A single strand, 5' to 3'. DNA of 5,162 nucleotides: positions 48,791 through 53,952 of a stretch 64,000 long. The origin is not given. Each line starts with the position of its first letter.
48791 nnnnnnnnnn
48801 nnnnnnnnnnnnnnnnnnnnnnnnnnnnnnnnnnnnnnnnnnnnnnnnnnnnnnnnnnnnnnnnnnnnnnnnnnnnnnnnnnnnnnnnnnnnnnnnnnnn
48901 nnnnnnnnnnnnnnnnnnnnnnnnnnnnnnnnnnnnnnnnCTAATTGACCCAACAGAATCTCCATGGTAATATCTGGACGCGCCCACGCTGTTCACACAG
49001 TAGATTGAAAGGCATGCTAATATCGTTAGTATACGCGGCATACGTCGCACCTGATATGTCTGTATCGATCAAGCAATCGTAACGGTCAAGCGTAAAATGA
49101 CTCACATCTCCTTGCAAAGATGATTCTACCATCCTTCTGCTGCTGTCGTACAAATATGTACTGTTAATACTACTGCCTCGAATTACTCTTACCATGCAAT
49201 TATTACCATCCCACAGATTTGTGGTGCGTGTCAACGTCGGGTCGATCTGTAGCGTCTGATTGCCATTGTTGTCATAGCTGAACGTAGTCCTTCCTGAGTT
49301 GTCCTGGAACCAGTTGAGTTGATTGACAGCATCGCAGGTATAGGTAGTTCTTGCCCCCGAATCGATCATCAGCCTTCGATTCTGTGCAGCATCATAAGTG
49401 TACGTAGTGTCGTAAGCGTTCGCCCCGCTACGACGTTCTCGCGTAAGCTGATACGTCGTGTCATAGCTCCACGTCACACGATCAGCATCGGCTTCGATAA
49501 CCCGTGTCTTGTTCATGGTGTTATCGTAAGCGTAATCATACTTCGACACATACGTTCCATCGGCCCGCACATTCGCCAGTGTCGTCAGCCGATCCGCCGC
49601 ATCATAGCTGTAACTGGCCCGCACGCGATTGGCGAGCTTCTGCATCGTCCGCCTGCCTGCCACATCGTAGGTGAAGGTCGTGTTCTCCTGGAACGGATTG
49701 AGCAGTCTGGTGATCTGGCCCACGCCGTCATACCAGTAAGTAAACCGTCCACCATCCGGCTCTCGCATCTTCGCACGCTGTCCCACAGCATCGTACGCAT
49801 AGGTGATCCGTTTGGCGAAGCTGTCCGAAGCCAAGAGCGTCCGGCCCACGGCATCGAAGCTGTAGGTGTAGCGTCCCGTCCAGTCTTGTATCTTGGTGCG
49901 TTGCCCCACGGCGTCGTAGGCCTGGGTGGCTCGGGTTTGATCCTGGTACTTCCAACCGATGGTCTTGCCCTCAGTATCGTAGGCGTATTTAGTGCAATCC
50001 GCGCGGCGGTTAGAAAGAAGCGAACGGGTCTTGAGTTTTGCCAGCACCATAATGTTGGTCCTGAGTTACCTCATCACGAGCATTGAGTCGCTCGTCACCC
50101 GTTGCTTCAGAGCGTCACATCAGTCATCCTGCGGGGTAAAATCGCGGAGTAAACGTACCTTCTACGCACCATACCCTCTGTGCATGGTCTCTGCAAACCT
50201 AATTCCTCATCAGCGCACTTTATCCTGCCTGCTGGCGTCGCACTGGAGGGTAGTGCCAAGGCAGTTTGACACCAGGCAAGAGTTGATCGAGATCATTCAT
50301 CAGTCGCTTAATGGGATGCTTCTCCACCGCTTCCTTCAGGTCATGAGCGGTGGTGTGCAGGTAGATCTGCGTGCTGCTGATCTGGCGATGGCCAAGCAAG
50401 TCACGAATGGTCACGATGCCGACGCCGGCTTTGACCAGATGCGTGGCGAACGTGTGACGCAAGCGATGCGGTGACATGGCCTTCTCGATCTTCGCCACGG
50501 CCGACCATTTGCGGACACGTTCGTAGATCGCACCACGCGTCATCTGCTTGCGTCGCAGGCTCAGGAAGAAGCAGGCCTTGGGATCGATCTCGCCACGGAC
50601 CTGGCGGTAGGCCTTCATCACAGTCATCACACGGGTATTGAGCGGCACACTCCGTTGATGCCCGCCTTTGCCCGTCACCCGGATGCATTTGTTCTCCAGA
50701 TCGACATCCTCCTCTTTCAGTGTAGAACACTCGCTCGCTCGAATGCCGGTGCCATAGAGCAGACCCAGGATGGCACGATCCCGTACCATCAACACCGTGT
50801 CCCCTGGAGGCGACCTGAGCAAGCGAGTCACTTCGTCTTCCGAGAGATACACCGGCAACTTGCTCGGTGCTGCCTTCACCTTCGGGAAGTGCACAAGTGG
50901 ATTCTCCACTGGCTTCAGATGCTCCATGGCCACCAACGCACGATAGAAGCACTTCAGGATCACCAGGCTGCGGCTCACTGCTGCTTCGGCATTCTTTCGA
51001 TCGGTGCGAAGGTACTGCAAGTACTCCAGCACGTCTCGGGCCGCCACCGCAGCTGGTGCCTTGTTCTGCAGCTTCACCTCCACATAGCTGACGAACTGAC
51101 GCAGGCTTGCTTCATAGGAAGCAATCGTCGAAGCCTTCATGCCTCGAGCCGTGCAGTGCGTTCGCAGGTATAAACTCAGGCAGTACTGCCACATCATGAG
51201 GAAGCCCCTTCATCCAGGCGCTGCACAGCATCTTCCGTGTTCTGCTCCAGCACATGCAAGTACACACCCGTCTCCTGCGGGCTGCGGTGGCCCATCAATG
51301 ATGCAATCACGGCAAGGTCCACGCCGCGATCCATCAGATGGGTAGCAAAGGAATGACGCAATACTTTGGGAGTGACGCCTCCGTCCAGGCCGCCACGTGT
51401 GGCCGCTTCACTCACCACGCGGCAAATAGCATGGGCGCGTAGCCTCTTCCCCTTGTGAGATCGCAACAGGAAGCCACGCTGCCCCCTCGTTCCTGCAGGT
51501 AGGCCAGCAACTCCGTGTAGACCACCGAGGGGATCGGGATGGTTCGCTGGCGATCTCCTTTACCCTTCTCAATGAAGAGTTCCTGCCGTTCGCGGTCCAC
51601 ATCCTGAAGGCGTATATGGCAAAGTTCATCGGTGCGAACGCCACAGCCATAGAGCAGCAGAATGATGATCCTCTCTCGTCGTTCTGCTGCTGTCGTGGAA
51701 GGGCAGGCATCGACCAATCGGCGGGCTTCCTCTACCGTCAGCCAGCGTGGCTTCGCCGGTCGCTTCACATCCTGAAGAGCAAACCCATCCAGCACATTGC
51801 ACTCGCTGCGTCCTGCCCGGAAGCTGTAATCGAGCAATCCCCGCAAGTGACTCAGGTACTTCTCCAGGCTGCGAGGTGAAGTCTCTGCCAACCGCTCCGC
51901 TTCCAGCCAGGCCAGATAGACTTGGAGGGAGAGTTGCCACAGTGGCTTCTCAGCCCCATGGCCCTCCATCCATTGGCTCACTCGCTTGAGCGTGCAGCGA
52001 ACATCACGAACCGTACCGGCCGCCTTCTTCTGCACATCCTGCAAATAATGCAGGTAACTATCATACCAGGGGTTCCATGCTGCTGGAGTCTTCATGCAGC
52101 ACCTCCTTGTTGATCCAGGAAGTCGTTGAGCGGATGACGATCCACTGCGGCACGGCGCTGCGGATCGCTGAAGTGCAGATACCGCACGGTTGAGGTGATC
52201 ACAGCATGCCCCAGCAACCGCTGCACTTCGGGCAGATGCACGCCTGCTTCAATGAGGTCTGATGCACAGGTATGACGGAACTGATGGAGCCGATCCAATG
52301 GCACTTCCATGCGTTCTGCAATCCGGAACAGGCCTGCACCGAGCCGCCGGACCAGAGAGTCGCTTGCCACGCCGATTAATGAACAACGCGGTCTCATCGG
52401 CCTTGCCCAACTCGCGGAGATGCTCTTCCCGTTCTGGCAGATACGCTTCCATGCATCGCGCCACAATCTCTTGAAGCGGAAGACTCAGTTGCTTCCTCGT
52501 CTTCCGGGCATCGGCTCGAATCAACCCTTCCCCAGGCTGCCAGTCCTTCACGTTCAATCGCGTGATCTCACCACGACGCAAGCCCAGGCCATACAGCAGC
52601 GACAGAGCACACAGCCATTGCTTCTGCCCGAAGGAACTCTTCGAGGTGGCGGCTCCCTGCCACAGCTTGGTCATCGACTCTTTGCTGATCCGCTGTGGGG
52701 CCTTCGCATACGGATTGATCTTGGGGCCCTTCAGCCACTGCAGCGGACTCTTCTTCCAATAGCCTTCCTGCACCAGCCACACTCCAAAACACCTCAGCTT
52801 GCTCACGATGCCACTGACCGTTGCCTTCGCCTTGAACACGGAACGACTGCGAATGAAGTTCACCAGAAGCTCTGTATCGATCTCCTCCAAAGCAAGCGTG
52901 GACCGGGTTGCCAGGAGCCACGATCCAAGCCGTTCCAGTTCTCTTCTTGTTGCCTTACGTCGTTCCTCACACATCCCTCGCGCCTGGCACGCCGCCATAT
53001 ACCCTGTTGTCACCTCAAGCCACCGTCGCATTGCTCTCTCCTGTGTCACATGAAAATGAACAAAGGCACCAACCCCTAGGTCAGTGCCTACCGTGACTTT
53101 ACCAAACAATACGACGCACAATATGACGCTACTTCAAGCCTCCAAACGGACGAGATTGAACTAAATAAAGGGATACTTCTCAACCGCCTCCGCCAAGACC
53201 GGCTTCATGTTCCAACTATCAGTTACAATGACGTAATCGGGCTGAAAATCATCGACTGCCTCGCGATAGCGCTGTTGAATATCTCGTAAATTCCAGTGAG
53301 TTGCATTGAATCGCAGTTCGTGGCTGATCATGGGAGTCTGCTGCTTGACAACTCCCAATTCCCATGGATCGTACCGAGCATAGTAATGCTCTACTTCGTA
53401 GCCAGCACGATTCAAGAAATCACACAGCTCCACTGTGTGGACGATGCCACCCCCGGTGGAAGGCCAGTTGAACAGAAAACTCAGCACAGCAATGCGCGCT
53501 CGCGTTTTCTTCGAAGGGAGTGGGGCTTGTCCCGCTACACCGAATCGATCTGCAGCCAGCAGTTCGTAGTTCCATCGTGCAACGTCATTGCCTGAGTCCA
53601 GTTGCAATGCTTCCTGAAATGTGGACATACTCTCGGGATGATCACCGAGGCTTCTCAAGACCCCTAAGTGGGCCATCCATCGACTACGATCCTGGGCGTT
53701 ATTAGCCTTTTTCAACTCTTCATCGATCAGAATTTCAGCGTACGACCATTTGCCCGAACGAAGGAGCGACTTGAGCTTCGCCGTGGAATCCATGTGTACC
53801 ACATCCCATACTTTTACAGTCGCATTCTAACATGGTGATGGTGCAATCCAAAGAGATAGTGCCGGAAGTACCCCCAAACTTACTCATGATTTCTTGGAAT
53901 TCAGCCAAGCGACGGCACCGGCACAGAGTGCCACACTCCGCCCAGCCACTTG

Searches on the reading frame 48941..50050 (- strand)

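Call 79: search_protein_families(library=pfam, proteins=[window:48941-50050:-], max_evalue=0.001)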
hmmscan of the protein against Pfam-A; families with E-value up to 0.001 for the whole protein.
window:48941-50050:- (369 aa): 1 family
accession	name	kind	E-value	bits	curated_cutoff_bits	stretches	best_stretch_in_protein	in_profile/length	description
PF05593.20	RHS_repeat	-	1.9e-20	73.2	22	1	107-136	1-30/38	RHS Repeat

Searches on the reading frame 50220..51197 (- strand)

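Call 79: search_protein_families(library=pfam, proteins=[window:50220-51197:-], max_evalue=0.001)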
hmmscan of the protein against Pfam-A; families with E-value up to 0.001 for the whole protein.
window:50220-51197:- (325 aa): 3 families
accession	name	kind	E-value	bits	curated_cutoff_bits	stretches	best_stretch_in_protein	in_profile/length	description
PF00589.27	Phage_integrase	-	5.1e-43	147.2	27.1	1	117-283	2-169/172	Phage integrase family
PF13495.12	Phage_int_SAM_4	-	1.7e-10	41.6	27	1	11-89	5-79/85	Phage integrase, N-terminal SAM-like domain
PF02899.23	Phage_int_SAM_1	-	2.2e-05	25.1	22.3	1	10-90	4-81/83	Phage integrase, N-terminal SAM-like domain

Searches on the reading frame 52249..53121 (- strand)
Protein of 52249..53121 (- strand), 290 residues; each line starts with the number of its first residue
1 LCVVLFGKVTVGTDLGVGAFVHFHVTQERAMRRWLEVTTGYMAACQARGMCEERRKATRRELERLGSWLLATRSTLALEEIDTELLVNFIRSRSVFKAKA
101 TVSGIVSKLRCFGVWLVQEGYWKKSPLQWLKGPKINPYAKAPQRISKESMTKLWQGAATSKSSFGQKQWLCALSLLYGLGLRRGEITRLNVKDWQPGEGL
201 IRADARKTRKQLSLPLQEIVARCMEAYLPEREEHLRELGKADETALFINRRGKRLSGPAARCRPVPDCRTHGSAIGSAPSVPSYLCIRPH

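Call 79: search_protein_families(library=pfam, proteins=[window:52249-53121:-], max_evalue=0.001)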
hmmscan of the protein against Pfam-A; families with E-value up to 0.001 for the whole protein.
window:52249-53121:- (290 aa): 1 family
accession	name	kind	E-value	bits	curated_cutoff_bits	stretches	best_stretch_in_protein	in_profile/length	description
PF00589.27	Phage_integrase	-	5.8e-10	39.6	27.1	1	147-256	5-106/172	Phage integrase family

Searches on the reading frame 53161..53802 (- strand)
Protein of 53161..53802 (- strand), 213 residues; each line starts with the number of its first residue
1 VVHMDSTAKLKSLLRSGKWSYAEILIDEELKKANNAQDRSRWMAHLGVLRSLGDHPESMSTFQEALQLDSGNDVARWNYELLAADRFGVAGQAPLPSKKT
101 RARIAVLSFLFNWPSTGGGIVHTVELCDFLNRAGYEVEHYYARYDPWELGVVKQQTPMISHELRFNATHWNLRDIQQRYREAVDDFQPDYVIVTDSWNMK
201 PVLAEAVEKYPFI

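Call 4: search_protein_families(library=pfam, proteins=[window:53161-53802:-], max_evalue=0.01)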
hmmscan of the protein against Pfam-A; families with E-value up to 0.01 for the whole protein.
window:53161-53802:- (213 aa): 3 families
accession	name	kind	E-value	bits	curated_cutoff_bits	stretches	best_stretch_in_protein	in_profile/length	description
PF13579.12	Glyco_trans_4_4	-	0.00082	20.2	29.7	1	117-198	1-81/158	Glycosyl transferase 4-like domain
PF13439.12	Glyco_transf_4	-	0.0025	18.3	28.5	1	117-199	2-84/170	Glycosyltransferase Family 4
PF00515.34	TPR_1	-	0.0081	16.4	27.8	0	49-72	11-34/34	Tetratricopeptide repeat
